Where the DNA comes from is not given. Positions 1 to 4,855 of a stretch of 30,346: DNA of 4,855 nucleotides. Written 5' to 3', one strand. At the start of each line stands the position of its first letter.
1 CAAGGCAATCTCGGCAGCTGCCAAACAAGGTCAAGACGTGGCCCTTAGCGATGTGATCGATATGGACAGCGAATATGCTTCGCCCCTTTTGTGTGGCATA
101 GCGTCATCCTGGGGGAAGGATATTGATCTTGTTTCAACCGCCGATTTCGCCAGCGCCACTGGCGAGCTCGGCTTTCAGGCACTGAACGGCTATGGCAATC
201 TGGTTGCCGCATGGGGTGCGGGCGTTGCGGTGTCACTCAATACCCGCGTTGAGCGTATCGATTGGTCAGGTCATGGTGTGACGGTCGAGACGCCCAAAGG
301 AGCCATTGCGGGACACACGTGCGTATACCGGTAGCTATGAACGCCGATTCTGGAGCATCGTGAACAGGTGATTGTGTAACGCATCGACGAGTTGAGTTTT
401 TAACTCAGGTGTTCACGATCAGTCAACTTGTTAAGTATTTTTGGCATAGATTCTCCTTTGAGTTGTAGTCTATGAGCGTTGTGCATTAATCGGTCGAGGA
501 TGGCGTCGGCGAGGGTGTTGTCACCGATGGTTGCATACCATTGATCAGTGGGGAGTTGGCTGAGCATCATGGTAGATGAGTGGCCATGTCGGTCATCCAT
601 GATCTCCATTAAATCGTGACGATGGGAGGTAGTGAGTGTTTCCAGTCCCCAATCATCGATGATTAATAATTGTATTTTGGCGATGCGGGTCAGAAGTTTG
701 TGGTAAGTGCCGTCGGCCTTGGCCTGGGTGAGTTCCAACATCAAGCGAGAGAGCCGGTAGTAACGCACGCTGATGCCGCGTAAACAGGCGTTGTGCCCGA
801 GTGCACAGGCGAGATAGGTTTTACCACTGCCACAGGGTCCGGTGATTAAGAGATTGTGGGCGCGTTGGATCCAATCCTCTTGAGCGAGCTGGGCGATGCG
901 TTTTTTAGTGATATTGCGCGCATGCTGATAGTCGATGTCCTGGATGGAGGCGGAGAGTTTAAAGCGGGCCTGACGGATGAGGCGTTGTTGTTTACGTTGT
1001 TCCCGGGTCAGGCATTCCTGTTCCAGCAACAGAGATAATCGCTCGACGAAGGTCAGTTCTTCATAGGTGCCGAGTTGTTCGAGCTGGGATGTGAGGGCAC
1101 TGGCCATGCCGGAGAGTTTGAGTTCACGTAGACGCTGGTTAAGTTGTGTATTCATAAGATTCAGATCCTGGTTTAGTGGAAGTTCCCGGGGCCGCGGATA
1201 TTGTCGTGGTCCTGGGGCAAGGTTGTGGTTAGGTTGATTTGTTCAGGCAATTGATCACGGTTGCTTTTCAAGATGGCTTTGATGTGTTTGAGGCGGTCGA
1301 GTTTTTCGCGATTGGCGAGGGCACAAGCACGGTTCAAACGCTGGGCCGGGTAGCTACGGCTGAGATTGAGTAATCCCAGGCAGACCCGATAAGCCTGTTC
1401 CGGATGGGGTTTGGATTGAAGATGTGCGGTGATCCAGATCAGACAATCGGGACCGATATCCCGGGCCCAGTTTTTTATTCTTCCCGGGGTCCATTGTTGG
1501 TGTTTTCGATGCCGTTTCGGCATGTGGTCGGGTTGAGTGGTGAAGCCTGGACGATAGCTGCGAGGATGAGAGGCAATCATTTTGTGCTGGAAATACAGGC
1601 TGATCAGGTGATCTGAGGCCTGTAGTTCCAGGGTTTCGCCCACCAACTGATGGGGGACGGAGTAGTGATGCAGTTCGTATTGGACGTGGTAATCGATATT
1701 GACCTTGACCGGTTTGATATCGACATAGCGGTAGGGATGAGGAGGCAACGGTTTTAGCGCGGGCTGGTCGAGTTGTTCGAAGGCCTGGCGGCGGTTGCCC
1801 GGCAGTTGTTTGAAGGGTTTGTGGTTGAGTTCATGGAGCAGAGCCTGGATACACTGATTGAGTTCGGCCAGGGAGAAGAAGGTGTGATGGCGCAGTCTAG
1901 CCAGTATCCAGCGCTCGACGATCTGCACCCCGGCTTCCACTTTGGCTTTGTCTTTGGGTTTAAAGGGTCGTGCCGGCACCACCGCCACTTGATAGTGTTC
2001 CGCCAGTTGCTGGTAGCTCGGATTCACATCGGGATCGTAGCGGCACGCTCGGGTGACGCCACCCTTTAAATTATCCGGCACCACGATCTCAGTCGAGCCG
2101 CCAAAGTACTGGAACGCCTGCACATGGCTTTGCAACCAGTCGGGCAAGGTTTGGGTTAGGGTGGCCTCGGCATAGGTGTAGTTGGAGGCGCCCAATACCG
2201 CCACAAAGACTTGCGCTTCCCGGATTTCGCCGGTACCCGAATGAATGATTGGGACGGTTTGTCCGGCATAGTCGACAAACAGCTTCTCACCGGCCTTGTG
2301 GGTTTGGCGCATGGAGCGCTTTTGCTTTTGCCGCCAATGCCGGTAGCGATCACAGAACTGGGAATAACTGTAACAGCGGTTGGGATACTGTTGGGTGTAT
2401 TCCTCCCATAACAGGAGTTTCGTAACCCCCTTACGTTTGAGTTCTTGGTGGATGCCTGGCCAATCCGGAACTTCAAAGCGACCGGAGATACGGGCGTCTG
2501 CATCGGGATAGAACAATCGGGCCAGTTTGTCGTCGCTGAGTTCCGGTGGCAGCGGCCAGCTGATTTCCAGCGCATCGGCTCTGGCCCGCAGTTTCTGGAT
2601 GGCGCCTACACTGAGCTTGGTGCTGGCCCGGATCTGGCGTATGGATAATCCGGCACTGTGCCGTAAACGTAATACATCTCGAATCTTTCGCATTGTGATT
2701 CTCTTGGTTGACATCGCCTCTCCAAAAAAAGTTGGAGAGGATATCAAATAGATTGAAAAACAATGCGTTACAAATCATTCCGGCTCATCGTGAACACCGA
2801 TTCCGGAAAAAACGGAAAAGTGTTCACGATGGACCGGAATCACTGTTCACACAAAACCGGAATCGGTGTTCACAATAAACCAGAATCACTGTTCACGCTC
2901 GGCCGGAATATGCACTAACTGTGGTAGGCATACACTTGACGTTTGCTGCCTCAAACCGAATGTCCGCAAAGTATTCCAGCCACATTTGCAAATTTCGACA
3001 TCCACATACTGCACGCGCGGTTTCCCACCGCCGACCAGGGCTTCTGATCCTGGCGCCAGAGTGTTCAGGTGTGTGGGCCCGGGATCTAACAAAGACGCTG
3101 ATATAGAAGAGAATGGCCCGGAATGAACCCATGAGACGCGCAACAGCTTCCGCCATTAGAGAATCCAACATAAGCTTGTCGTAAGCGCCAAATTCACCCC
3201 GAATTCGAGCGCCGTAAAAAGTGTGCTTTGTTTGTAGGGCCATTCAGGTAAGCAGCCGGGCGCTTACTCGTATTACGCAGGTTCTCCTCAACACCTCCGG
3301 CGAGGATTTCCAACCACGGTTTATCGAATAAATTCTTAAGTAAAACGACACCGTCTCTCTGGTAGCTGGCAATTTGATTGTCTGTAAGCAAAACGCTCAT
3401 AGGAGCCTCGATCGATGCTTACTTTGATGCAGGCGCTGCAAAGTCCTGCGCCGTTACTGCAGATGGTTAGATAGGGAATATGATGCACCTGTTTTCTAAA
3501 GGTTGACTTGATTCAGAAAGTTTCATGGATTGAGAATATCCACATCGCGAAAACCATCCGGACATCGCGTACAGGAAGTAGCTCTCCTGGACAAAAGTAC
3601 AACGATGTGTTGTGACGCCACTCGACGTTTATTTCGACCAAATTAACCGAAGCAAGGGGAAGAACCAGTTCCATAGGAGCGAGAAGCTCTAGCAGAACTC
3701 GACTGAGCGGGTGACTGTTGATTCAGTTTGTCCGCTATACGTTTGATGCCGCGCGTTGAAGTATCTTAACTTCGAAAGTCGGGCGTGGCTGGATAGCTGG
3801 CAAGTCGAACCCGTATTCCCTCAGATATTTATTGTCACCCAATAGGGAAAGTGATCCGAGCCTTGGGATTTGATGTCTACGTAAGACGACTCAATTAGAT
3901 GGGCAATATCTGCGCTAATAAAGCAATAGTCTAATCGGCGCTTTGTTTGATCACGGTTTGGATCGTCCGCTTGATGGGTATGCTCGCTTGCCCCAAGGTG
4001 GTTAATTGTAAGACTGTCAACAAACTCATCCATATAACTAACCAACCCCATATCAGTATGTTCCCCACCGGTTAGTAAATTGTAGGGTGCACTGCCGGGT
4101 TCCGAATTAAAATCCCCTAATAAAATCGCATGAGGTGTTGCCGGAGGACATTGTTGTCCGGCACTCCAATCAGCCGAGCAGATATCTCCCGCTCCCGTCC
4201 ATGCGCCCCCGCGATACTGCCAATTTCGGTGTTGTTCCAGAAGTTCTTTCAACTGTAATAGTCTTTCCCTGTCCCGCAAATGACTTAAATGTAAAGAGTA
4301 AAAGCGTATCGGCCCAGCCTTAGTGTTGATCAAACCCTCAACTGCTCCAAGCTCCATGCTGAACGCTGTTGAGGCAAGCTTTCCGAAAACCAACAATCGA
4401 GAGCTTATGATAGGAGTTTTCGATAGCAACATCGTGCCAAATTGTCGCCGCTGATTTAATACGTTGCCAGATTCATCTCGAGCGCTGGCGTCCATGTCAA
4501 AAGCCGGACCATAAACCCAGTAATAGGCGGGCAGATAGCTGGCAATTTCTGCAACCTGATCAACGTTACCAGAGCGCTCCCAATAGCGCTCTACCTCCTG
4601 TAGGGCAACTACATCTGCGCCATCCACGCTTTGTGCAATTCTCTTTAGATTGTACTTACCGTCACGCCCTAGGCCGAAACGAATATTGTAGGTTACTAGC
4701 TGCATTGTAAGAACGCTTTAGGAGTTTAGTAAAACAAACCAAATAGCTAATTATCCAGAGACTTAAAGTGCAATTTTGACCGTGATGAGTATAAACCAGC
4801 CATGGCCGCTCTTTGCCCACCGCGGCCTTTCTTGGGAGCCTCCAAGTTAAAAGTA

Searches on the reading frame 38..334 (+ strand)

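Call 16: search_protein_families(library=pfam, proteins=[window:38-334:+], max_evalue=0.001)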
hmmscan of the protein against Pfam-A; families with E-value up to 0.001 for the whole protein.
window:38-334:+ (98 aa): 1 family
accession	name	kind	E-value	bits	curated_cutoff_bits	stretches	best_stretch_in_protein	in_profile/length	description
PF01593.30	Amino_oxidase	-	7.6e-05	22.6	19.8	1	49-88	200-242/443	Flavin containing amine oxidoreductase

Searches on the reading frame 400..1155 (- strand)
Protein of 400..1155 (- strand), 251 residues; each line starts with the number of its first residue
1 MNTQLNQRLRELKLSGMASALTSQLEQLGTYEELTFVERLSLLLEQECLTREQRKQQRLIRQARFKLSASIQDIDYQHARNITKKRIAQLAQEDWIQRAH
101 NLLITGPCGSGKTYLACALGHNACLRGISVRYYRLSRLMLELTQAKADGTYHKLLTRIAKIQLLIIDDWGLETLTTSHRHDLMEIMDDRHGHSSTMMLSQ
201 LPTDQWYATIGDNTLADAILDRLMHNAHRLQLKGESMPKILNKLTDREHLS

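Call 14: search_protein_families(library=pfam, proteins=[window:400-1155:-], max_evalue=0.01)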
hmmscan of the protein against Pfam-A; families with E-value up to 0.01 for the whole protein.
window:400-1155:- (251 aa): 12 families
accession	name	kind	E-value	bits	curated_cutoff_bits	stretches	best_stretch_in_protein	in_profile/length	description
PF01695.23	IstB_IS21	-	8.1e-72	242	24.1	1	9-238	3-231/238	IstB-like ATP binding protein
PF00308.24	Bac_DnaA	-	3.1e-06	27.9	23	1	87-199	26-136/162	Bacterial DnaA ATPAse domain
PF20720.3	nSTAND3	-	0.00031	20.9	27.2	1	95-133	13-51/155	Novel STAND NTPase 3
PF02562.22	PhoH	-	0.00074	19.5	27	1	82-125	2-45/205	PhoH-like protein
PF04851.21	ResIII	-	0.0037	17.6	22.5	1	83-119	20-43/164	Type III restriction enzyme, res subunit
PF13191.12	AAA_16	-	0.0041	18.1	32.6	0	86-157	11-85/167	AAA ATPase domain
PF01078.27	Mg_chelatase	-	0.0041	17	20.3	1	97-119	20-42/207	Magnesium chelatase, subunit ChlI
PF00004.35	AAA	-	0.0042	18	21.2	1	102-168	1-65/131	ATPase family associated with various cellular activities (AAA)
PF14532.12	Sigma54_activ_2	-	0.0051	17.5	25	0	85-145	12-67/138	Sigma-54 interaction domain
PF05621.17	TniB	-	0.0064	16.4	22.4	0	74-116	11-52/189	Bacterial TniB protein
PF13238.12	AAA_18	-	0.0072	17.2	29.4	0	103-144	2-42/128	AAA domain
PF10923.14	BrxC_BrxD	-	0.0099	15.3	22.2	0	103-159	53-110/414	BREX system ATP-binding protein BrxC/D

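Call 39: find_encoding_contigs(protein=window:400-1155:-, flank=10000, max_places=10)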
Protein window:400-1155:- (251 aa): no gene with exactly this product is on record in the collection.
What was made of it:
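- Tried and rejected: The IstB sequence is not on record (call 39).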

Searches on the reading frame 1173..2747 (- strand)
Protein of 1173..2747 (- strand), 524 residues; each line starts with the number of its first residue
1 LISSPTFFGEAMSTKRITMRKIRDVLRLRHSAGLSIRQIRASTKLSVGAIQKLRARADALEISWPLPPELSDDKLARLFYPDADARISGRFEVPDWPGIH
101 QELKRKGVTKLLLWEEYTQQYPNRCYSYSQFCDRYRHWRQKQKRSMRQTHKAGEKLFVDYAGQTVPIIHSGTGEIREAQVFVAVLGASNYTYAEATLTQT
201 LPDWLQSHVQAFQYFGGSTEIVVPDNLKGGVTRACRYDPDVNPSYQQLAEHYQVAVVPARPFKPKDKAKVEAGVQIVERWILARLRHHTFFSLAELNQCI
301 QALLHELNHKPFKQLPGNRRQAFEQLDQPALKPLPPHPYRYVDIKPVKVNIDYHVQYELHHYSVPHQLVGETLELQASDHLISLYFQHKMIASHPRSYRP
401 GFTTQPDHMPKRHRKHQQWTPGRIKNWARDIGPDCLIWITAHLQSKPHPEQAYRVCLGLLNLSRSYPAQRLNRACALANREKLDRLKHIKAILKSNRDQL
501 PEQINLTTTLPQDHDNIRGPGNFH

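Call 14: search_protein_families(library=pfam, proteins=[window:1173-2747:-], max_evalue=0.01)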
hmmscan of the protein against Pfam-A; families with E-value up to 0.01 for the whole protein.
window:1173-2747:- (524 aa): 2 families
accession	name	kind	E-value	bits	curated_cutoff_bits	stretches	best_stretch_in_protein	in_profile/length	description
PF22483.2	Mu-transpos_C_2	-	2e-19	69.5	27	1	334-400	1-67/73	Mu transposase, C-terminal domain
PF00665.32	rve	-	4e-09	37.1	32.6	1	171-264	21-102/102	Integrase core domain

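Call 40: find_encoding_contigs(protein=window:1173-2714:-, flank=10000, max_places=10)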
Protein window:1173-2714:- (513 aa): 4 contigs read that carry it; 1 place shown.
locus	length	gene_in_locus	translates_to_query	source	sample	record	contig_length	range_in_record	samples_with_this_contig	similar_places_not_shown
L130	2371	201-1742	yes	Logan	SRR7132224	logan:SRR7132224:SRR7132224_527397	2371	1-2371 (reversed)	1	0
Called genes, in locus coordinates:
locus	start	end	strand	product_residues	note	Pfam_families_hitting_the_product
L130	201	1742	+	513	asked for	PF00665:rve, PF22483:Mu-transpos_C_2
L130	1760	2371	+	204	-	?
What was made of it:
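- Tried and rejected: IstA returned only the same locus (call 40).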

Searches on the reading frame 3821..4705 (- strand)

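Call 14: search_protein_families(library=pfam, proteins=[window:3821-4705:-], max_evalue=0.01)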
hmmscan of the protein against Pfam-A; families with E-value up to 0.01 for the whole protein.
window:3821-4705:- (294 aa): 3 families
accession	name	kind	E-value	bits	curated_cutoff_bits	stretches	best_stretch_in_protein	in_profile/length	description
PF03372.29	Exo_endo_phos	-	3.3e-17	63.4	24.5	1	4-285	1-225/225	Endonuclease/Exonuclease/phosphatase family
PF14529.12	Exo_endo_phos_2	-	0.005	17.1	27.4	0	190-287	31-115/117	Endonuclease-reverse transcriptase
PF23226.1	Exo_endo_phos_PGAP2IP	-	0.0076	16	27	0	5-103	8-92/239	PGAP2IP, C-terminal nuclease-like domain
